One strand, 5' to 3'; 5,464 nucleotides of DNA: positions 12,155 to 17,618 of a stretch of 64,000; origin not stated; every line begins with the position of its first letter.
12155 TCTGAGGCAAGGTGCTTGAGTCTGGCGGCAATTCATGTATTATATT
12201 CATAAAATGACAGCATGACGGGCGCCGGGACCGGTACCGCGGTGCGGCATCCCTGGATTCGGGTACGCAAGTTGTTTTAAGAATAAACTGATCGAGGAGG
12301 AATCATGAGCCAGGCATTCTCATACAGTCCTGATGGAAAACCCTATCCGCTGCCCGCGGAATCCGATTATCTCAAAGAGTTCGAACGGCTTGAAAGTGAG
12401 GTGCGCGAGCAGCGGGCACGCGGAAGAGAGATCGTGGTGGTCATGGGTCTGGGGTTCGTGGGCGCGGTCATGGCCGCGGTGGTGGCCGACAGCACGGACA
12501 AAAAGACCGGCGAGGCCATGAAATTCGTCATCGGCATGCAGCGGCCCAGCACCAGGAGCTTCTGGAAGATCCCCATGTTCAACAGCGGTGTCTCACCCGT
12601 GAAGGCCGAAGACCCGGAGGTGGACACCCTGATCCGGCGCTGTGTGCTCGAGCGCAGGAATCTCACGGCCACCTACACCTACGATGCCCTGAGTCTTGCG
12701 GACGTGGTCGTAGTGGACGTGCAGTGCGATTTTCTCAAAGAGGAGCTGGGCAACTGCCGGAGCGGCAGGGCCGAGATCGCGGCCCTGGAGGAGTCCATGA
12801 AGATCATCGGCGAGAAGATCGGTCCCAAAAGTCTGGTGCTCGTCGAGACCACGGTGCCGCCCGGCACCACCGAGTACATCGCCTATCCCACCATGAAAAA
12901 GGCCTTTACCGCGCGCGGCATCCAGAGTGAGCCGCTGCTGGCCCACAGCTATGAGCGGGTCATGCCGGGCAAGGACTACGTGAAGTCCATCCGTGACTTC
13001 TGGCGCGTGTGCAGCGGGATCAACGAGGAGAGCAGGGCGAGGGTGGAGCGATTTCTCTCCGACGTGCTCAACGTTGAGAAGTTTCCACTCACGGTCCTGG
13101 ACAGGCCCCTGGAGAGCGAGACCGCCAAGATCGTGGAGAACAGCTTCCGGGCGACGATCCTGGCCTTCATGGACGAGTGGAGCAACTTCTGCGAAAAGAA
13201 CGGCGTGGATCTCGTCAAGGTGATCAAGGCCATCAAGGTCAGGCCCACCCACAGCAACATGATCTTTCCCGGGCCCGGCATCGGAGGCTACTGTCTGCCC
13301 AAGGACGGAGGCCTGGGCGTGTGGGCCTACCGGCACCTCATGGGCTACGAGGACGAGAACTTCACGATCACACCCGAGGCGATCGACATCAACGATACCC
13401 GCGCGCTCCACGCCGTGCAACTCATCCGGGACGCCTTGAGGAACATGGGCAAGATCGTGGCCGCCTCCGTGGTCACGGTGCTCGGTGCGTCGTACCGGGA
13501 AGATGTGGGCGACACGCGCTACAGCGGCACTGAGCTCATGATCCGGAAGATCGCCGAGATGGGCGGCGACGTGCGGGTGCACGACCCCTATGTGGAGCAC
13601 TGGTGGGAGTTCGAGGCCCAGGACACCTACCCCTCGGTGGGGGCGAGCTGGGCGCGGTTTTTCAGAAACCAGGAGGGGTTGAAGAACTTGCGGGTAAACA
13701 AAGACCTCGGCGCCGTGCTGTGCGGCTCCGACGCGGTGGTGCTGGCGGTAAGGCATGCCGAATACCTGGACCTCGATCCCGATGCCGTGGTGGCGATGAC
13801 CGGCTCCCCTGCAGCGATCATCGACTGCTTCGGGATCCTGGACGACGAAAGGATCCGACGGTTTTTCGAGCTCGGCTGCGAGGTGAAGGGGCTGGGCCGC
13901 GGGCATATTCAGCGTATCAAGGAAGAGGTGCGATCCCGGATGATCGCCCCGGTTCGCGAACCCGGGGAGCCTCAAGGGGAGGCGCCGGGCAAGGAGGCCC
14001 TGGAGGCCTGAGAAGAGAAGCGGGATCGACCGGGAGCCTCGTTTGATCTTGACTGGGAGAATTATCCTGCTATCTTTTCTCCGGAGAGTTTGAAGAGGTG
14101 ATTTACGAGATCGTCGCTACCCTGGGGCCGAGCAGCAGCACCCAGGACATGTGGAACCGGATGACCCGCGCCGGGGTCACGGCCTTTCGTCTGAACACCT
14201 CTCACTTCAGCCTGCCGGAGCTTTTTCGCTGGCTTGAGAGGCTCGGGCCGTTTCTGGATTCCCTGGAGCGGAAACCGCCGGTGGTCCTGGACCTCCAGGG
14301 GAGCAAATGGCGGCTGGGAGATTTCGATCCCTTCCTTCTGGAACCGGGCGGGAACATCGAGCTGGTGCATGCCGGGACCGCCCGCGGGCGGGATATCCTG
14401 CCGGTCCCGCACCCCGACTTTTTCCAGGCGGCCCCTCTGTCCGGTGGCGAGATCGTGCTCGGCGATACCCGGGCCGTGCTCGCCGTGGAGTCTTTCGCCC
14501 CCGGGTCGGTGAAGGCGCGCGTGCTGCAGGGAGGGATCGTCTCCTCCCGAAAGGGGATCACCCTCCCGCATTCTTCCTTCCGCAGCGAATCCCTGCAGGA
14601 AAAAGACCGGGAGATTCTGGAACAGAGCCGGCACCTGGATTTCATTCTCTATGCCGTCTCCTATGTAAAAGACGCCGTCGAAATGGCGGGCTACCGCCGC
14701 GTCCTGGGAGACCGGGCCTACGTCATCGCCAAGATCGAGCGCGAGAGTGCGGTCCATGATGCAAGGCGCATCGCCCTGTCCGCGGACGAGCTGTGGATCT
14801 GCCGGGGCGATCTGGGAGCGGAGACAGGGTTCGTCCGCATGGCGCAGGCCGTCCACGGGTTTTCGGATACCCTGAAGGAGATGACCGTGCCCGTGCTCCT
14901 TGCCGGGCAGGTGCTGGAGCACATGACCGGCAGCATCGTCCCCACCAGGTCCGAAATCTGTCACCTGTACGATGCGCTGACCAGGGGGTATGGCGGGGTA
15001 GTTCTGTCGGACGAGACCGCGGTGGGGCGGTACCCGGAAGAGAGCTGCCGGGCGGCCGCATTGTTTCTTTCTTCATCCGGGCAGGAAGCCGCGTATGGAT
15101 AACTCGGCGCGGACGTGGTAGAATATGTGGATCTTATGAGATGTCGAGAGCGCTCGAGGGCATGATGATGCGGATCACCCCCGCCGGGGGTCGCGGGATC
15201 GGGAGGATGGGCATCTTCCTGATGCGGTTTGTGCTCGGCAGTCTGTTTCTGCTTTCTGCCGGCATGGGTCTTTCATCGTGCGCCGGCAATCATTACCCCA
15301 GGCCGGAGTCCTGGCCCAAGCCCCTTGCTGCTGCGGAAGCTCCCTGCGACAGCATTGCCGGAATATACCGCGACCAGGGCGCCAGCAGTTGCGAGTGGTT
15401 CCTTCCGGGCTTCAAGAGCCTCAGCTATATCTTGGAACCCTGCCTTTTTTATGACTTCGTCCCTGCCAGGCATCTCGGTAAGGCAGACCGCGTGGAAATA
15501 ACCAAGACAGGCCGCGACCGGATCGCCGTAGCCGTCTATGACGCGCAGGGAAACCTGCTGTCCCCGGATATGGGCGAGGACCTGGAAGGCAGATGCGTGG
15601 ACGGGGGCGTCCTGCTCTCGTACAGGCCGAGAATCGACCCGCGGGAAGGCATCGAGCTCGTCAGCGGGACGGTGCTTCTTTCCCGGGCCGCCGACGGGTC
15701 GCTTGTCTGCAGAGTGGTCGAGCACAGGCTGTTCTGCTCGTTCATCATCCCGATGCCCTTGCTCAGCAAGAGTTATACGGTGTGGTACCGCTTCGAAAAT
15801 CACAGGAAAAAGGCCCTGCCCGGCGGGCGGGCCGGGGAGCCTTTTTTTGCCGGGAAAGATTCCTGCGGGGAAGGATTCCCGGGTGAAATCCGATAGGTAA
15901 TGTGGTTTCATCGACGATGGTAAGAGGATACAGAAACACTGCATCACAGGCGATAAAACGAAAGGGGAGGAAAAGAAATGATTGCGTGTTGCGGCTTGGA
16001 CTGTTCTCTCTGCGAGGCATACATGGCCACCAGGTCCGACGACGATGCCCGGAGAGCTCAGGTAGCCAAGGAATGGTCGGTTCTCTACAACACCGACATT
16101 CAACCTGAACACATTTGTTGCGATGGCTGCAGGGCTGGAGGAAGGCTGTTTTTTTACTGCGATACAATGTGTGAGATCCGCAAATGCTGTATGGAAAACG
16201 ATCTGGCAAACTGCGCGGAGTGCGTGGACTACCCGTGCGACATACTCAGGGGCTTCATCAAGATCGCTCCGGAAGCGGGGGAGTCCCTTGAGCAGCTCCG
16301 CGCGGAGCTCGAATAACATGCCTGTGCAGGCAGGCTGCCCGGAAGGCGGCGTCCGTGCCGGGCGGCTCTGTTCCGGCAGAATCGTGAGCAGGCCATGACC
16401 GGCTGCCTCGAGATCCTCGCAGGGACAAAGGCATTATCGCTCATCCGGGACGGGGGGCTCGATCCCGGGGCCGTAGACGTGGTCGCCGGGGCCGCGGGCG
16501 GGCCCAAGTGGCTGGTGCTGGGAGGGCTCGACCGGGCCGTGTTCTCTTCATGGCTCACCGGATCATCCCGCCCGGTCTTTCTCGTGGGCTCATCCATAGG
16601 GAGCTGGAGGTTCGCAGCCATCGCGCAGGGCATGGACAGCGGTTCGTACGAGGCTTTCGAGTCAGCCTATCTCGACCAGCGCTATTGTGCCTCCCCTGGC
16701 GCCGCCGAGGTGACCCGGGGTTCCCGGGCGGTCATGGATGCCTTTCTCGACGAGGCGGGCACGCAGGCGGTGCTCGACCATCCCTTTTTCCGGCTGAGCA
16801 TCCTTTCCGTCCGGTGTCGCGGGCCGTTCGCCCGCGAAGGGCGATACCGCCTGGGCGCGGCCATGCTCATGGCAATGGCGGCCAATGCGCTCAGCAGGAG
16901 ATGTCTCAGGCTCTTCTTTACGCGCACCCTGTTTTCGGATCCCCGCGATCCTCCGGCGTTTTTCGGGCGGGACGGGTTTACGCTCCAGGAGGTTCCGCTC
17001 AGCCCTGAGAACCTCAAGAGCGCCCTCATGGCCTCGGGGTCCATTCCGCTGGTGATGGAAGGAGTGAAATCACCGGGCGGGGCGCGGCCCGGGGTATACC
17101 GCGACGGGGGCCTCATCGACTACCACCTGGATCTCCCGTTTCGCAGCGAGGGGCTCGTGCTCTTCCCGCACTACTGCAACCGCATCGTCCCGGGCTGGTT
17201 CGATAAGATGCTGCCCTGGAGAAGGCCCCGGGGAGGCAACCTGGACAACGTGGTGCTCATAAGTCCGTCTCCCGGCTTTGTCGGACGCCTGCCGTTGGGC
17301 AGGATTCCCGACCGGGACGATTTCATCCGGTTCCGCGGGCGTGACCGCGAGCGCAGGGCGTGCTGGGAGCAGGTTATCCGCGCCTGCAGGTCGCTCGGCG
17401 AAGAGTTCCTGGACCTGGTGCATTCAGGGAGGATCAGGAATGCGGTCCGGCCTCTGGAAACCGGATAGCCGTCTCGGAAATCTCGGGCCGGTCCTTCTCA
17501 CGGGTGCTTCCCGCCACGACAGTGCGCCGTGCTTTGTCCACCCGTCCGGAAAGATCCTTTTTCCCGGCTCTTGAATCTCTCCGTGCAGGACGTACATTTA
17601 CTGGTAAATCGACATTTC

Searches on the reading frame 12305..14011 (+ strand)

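Call 12: search_protein_families(library=pfam, proteins=[window:12305-14011:+], max_evalue=0.001)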
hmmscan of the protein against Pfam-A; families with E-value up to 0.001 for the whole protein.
window:12305-14011:+ (568 aa): 3 families
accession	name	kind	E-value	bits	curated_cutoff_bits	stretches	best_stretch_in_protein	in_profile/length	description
PF00984.24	UDPG_MGDP_dh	-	8.1e-18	64.8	25.4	1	270-364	2-93/94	UDP-glucose/GDP-mannose dehydrogenase family, central domain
PF03720.21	UDPG_MGDP_dh_C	-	1.6e-17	64.2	30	1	392-513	2-102/103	UDP-glucose/GDP-mannose dehydrogenase family, UDP binding domain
PF03721.20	UDPG_MGDP_dh_N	-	9.1e-12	45.4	27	1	44-245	3-181/187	UDP-glucose/GDP-mannose dehydrogenase family, NAD binding domain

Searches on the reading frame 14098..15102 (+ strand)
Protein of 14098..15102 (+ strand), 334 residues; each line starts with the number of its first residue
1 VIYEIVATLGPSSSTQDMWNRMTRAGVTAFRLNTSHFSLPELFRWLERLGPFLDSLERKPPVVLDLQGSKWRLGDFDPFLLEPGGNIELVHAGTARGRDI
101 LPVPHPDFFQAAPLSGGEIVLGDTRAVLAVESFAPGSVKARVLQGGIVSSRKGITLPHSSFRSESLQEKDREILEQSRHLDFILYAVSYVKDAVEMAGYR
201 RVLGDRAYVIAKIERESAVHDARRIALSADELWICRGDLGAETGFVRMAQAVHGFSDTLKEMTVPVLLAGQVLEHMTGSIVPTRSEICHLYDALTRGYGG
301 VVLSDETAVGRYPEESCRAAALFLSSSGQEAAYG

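Call 12: search_protein_families(library=pfam, proteins=[window:14098-15102:+], max_evalue=0.001)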
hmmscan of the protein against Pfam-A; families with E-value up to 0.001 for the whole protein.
window:14098-15102:+ (334 aa): 1 family
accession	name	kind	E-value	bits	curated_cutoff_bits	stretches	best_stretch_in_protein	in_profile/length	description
PF00224.27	PK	-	4.8e-43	147.9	30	1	4-316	5-327/328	Pyruvate kinase, barrel domain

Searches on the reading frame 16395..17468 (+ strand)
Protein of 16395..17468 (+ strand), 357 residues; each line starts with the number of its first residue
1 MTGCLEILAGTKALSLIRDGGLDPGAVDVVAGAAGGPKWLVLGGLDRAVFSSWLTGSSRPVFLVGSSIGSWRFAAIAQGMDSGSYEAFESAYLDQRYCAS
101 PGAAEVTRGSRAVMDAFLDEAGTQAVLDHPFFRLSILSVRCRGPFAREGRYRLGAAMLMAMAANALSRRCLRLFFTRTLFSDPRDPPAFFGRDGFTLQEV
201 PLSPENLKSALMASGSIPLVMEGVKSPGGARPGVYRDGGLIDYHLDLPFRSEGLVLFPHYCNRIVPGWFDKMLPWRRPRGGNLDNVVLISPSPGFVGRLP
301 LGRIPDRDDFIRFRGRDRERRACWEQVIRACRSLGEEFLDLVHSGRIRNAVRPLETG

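Call 11: search_protein_families(library=pfam, proteins=[window:16395-17468:+], max_evalue=0.001)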
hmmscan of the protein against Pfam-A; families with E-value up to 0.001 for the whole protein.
window:16395-17468:+ (357 aa): 1 family
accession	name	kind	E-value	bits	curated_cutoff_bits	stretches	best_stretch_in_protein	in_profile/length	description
PF01734.28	Patatin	-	4.4e-08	34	27.7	1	59-242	27-183/191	Patatin-like phospholipase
